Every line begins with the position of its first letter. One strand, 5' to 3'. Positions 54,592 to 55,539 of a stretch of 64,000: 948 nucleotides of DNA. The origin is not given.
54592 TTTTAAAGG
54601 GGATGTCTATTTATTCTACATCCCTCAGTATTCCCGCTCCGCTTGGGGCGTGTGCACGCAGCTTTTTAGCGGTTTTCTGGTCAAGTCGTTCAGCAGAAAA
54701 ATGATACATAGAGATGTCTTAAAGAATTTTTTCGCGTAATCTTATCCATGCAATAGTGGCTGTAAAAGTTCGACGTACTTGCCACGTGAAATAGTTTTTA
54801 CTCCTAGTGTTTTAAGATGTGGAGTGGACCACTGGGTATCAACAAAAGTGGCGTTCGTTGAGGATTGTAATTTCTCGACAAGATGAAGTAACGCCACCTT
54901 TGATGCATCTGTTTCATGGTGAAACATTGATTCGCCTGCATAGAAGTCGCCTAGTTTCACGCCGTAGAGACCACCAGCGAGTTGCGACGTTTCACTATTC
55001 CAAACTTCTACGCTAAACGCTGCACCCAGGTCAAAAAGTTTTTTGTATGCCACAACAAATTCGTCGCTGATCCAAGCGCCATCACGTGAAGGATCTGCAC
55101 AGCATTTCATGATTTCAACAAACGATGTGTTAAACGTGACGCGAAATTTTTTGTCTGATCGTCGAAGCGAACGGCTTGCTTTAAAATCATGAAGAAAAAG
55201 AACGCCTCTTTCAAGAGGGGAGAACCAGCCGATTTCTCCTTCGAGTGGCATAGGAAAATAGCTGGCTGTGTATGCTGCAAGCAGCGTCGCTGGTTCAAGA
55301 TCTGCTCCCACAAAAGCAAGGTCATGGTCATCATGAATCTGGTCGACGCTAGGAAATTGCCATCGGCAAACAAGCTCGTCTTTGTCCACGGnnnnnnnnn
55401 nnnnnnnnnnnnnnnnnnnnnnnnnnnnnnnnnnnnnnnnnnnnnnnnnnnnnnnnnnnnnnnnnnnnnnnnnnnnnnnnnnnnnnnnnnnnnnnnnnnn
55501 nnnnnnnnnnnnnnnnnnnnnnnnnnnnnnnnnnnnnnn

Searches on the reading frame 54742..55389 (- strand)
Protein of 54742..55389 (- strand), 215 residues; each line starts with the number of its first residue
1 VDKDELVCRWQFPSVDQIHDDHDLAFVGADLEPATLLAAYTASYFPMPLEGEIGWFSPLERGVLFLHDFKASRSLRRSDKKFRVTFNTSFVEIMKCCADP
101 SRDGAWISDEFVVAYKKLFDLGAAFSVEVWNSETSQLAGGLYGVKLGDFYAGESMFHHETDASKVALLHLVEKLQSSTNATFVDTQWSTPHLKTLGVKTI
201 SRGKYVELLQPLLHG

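Call 25: search_protein_families(library=pfam, proteins=[window:54742-55389:-], max_evalue=0.001)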
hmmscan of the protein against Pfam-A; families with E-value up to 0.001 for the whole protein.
window:54742-55389:- (215 aa): 1 family
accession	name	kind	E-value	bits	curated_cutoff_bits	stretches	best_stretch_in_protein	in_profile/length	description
PF03588.20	Leu_Phe_trans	-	7e-55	185.6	22.7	1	33-200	1-170/171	Leucyl/phenylalanyl-tRNA protein transferase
